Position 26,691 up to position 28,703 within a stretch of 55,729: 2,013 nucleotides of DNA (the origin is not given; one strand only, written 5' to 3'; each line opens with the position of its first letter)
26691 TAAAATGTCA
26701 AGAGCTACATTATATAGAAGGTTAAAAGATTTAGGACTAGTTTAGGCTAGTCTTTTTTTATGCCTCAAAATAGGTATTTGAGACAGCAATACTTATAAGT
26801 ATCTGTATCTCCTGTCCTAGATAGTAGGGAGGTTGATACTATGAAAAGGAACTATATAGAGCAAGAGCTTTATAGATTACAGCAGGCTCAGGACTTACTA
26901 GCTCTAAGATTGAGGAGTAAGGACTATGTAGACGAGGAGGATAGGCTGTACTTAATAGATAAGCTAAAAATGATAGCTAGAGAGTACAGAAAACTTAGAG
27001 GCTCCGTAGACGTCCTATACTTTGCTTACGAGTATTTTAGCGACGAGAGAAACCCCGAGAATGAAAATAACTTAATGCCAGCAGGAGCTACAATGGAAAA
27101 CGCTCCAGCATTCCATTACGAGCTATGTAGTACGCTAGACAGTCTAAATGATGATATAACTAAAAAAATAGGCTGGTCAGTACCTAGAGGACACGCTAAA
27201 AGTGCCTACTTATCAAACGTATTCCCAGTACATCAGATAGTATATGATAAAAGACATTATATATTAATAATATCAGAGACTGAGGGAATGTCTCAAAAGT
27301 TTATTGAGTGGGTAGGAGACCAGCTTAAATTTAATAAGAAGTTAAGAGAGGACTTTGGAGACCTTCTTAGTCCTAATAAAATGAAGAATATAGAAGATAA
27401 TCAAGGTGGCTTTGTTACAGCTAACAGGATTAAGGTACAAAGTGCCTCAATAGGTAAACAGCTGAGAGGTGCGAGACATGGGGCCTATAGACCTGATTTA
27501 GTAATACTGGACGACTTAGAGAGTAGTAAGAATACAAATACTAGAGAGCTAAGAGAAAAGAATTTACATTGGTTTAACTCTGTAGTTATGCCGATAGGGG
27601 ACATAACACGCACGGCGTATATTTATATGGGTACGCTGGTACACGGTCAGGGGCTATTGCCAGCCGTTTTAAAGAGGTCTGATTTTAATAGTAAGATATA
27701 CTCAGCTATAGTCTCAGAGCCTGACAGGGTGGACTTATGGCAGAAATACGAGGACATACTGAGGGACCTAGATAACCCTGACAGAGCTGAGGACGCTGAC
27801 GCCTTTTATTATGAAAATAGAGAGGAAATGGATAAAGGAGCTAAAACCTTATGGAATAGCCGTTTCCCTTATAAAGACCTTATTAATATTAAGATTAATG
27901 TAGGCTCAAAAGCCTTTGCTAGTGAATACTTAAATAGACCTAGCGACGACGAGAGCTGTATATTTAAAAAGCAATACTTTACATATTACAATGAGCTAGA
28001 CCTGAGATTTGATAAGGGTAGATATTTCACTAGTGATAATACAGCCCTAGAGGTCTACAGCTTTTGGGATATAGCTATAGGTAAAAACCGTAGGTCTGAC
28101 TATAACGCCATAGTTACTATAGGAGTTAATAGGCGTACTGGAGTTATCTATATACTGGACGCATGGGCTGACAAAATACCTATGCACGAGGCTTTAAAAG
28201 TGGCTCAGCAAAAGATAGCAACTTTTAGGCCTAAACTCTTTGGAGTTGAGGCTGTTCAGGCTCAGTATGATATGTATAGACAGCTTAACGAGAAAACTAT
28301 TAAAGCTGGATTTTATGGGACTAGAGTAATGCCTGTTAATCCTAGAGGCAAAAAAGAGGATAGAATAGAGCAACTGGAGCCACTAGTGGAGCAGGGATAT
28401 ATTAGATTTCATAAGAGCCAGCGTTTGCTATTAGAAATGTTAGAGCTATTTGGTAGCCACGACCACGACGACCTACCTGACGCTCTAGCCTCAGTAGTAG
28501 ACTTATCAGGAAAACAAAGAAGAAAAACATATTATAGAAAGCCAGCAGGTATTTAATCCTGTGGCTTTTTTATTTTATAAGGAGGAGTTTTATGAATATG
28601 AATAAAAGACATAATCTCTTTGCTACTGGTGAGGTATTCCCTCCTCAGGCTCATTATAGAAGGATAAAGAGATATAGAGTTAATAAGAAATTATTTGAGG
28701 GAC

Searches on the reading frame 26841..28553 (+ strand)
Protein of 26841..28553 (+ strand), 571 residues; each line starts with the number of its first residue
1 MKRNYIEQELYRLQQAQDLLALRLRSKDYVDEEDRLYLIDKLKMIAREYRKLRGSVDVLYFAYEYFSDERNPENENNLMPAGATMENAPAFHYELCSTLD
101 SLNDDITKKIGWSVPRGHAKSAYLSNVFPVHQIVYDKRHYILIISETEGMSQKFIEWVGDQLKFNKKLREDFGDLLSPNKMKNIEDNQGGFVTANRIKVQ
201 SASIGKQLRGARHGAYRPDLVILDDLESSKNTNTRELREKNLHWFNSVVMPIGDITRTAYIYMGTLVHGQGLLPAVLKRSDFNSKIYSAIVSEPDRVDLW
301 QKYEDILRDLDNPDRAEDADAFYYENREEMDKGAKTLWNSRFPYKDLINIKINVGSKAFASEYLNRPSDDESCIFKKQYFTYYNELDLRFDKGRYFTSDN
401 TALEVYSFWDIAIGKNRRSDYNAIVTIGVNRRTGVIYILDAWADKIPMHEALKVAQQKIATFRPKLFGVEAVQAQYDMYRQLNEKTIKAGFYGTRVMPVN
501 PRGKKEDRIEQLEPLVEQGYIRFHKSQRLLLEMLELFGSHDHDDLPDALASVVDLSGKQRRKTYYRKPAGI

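Call 37: find_homologous_proteins(query=window:26841-28553:+, max_evalue=1e-100)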
Query window:26841-28553:+ (571 aa): 974 proteins with E <= 1e-100 among 8000 candidates; the best 120 are listed.
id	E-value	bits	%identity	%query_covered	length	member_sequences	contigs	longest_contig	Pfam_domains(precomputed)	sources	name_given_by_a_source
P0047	0.0e+0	1244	94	100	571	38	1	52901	PF17289.9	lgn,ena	-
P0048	0.0e+0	1180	88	100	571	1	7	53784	PF17289.9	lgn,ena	-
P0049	0.0e+0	1076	81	98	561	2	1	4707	PF17289.9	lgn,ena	-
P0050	0.0e+0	1028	79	100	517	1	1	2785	PF17289.9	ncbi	-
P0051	3.4e-270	915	71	99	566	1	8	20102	-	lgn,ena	-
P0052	1.0e-268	910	70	99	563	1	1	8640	PF17289.9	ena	-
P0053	1.3e-268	910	71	99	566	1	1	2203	PF17289.9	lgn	-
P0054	3.6e-267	905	70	99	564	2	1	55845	PF17289.9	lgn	-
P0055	2.0e-266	903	70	99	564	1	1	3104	PF17289.9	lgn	-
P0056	3.0e-266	902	70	99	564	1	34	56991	PF17289.9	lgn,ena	-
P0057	5.8e-266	901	73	94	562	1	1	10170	-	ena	-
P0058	1.4e-265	900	69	99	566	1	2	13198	PF17289.9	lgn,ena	-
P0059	3.7e-265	899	73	94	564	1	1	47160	PF17289.9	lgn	-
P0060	4.8e-265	898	70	99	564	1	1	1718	PF17289.9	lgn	-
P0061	5.7e-264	895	69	99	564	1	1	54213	PF17289.9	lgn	-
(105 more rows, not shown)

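Call 38: find_encoding_contigs(protein=P0047, flank=10000, max_places=1)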
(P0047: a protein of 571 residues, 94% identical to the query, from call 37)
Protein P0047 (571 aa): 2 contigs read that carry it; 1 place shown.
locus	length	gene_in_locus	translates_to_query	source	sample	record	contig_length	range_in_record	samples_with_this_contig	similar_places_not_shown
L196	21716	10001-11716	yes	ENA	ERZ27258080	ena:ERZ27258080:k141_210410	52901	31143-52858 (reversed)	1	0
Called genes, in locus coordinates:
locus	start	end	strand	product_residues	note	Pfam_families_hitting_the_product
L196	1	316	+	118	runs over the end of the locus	?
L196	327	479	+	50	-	-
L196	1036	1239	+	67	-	-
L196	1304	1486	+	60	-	-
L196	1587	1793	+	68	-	-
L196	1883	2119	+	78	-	-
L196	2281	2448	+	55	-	PF07151:DUF1391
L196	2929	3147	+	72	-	-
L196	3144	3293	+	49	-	-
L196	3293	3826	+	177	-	-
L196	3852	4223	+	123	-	-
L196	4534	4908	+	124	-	PF13022:HTH_Tnp_1_2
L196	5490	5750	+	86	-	-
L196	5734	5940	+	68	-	-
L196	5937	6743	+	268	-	-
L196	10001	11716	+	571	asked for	PF17289:Terminase_6C (weak)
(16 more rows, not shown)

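Call 39: find_encoding_contigs(protein=P0048, flank=10000, max_places=1)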
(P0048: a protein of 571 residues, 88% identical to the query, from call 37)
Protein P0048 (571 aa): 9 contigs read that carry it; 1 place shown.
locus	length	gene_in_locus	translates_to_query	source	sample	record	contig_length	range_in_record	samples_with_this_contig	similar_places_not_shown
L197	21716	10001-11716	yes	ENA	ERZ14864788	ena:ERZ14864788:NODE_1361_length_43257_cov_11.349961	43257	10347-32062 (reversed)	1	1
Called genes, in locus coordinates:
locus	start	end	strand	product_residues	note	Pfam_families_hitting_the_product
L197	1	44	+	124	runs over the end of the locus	-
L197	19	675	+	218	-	PF07486:Hydrolase_2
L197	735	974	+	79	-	-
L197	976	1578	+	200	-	PF13392:HNH_3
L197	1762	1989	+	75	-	-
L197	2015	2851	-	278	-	-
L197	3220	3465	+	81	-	-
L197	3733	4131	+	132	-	PF13384:HTH_23 (faint), PF13518:HTH_28 (faint)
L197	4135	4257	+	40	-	-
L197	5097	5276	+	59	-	-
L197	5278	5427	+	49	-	-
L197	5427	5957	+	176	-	-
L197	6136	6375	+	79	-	-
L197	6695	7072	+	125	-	PF13022:HTH_Tnp_1_2, PF13518:HTH_28 (faint)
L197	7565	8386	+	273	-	-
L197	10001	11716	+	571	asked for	PF17289:Terminase_6C (weak)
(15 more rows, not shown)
